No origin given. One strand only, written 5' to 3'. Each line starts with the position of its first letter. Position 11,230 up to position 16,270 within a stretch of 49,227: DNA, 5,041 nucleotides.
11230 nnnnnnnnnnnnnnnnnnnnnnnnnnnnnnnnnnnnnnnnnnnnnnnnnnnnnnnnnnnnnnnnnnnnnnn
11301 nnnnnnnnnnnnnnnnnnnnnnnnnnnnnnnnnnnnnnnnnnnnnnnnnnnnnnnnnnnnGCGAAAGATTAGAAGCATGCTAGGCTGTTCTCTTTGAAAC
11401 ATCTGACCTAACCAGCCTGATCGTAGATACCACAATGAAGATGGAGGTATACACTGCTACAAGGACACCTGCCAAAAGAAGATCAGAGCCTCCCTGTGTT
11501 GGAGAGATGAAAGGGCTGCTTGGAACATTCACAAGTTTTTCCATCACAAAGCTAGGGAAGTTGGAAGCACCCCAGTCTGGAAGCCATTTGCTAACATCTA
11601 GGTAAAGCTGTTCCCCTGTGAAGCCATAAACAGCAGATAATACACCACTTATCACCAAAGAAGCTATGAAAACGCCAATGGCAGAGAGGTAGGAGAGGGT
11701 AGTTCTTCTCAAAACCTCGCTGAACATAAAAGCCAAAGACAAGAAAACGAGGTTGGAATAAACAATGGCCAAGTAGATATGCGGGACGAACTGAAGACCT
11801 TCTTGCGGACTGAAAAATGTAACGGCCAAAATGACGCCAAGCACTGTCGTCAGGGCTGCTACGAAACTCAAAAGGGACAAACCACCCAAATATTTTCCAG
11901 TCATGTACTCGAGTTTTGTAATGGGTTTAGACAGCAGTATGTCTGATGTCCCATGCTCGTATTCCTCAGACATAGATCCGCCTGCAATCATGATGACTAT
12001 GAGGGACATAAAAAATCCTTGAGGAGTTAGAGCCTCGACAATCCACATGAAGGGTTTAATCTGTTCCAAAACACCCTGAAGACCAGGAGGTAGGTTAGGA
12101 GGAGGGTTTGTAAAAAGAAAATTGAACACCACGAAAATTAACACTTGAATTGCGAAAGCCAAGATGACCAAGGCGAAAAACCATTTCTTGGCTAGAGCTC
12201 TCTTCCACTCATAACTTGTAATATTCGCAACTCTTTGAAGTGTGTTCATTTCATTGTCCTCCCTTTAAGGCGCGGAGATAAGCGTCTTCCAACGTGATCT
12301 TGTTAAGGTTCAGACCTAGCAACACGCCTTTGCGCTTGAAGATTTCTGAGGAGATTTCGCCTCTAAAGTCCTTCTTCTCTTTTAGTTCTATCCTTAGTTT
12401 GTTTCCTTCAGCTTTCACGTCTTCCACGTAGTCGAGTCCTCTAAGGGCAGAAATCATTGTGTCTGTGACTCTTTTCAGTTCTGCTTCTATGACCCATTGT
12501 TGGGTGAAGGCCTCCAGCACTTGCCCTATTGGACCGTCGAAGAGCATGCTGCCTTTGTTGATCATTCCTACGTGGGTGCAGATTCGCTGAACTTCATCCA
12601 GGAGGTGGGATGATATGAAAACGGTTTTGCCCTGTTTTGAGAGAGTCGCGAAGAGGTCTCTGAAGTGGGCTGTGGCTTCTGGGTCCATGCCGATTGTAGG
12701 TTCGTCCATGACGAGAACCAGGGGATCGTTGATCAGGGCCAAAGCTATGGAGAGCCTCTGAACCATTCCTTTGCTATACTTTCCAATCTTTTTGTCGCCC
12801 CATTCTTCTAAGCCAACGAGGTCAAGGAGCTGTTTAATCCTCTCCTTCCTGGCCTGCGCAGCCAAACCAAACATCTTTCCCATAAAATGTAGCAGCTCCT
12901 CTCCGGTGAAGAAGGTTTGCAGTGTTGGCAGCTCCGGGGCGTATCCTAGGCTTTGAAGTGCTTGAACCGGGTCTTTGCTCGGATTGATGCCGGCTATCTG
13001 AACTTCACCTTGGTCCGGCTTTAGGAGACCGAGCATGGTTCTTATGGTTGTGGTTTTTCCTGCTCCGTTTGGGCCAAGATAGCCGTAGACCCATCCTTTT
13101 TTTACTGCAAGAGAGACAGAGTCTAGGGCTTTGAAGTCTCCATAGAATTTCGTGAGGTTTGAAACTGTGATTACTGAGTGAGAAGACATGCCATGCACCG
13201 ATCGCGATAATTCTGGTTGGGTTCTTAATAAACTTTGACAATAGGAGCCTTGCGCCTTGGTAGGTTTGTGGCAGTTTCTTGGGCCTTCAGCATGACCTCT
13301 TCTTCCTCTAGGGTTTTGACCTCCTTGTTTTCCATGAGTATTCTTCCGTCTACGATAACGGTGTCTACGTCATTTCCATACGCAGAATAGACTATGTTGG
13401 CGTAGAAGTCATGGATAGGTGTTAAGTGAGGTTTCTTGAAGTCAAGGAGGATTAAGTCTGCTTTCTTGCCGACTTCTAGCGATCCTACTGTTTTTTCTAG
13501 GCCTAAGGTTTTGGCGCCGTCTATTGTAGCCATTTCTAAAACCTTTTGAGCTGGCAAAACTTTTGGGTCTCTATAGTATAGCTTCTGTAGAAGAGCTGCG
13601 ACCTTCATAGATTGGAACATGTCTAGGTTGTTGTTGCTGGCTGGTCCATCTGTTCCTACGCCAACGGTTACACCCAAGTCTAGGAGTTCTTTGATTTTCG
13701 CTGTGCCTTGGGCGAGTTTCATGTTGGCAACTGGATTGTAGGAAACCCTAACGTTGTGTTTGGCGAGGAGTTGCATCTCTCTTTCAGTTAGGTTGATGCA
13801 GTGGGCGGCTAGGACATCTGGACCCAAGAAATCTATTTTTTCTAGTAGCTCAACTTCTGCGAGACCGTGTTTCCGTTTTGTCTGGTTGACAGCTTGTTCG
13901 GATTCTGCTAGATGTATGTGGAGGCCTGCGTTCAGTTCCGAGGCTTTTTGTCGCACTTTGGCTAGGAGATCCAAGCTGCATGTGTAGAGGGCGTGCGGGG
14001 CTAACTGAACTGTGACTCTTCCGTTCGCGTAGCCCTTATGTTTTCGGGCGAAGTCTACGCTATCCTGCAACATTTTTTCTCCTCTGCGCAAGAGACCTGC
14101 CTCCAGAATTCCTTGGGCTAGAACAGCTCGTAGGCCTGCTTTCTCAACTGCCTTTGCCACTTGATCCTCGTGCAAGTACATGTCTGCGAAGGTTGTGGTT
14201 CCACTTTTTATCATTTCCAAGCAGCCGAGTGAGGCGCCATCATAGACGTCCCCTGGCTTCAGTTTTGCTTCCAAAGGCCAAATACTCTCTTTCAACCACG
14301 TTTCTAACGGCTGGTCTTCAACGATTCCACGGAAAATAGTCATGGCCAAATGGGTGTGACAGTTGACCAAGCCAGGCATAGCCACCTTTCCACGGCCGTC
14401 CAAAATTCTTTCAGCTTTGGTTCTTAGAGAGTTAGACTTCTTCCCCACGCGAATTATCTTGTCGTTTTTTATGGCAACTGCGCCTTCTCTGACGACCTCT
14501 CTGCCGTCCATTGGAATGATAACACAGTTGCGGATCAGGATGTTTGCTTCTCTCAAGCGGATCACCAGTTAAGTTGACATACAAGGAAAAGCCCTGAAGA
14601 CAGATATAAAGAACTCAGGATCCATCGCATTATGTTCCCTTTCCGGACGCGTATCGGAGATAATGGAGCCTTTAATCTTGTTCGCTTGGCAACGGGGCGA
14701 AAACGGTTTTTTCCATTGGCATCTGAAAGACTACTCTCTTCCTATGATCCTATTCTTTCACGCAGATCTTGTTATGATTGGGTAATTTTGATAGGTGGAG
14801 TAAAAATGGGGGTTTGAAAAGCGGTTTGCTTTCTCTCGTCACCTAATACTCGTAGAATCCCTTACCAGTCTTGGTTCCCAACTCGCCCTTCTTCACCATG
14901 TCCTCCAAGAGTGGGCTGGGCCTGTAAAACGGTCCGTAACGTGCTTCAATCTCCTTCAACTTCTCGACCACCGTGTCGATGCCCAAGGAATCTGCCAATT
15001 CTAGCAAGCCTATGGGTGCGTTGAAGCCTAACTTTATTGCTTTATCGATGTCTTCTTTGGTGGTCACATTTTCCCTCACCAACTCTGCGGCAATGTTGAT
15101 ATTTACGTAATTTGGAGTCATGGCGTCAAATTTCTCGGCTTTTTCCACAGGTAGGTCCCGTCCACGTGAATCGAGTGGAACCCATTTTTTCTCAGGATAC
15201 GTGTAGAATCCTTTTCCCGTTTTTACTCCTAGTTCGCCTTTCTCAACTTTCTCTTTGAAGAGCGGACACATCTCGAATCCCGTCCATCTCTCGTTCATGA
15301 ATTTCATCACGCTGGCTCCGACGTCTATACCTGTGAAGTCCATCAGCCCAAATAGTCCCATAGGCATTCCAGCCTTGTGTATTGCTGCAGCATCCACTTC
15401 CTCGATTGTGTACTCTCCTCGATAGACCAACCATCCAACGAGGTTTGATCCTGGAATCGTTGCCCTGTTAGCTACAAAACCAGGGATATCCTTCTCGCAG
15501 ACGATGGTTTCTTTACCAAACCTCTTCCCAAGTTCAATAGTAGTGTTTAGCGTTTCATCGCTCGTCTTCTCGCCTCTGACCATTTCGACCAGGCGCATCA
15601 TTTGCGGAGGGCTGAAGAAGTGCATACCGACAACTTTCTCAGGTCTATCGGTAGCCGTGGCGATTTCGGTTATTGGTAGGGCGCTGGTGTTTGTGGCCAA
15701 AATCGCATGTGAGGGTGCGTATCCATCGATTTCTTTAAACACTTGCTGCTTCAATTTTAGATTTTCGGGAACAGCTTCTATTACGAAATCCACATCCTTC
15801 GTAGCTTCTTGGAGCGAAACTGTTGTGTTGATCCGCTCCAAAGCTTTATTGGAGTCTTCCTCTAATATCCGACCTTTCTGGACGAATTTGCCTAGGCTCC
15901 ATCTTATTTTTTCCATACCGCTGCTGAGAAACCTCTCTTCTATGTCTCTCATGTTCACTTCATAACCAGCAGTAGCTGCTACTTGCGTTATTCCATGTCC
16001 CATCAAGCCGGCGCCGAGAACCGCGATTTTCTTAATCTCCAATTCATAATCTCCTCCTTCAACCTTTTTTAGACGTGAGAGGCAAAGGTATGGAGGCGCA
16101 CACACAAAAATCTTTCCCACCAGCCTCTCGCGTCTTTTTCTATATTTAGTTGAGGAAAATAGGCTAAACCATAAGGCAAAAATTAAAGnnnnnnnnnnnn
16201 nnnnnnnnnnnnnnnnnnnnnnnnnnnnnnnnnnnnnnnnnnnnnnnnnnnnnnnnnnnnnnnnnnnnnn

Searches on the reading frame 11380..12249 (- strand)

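Call 22: search_protein_families(library=pfam, proteins=[window:11380-12249:-], max_evalue=0.0001)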
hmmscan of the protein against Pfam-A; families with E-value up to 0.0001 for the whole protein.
window:11380-12249:- (289 aa): 3 families
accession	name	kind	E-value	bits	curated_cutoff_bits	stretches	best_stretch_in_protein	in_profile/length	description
PF12679.13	ABC2_membrane_2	-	5.7e-19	68.9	27.2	1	9-206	2-204/283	ABC-2 family transporter protein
PF12698.13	ABC2_membrane_3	-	9.9e-07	28.6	31.6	1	79-242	170-318/347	ABC-2 family transporter protein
PF13346.12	ABC2_membrane_5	-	7.5e-06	26.1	25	1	77-213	38-167/205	ABC-2 family transporter protein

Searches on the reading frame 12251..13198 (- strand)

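Call 22: search_protein_families(library=pfam, proteins=[window:12251-13198:-], max_evalue=0.0001)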
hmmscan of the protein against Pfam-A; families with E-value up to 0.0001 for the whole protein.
window:12251-13198:- (315 aa): 2 families
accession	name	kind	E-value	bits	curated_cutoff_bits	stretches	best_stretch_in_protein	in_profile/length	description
PF00005.33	ABC_tran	-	1.5e-27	97.3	25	1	25-168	1-136/137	ABC transporter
PF13304.12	AAA_21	-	1e-09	39.4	27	1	139-198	236-298/304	AAA domain, putative AbiEii toxin, Type IV TA system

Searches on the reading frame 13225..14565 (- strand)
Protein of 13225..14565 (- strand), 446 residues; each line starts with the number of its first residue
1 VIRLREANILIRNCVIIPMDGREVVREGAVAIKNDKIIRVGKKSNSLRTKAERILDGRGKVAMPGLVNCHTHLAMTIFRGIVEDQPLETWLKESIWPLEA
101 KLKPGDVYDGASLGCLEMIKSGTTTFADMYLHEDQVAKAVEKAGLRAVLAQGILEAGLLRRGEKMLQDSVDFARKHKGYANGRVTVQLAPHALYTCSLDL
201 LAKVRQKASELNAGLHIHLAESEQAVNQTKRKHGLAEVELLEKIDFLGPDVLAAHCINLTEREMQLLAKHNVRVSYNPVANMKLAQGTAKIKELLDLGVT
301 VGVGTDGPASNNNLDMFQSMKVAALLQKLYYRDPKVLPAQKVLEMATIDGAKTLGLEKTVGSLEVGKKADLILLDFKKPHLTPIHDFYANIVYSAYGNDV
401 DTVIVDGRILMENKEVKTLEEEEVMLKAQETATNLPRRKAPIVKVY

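Call 22: search_protein_families(library=pfam, proteins=[window:13225-14565:-], max_evalue=0.0001)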
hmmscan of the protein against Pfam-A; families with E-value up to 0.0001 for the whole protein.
window:13225-14565:- (446 aa): 2 families
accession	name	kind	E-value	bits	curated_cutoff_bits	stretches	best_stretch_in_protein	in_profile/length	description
PF01979.26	Amidohydro_1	-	4.2e-83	279.9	25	1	62-409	2-344/345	Amidohydrolase family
PF07969.17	Amidohydro_3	-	1.3e-21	78.1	29.7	1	201-410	264-471/472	Amidohydrolase family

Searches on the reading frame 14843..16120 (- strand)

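Call 21: search_protein_families(library=pfam, proteins=[window:14843-16120:-], max_evalue=0.0001)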
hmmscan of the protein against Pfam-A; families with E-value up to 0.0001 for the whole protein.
window:14843-16120:- (425 aa): 2 families
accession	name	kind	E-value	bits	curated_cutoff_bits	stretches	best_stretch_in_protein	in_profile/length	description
PF02737.24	3HCDH_N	-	2.1e-69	233.5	22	1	31-211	1-179/180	3-hydroxyacyl-CoA dehydrogenase, NAD binding domain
PF00725.27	3HCDH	-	3.8e-48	162.4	22.1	2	214-308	1-97/97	3-hydroxyacyl-CoA dehydrogenase, C-terminal domain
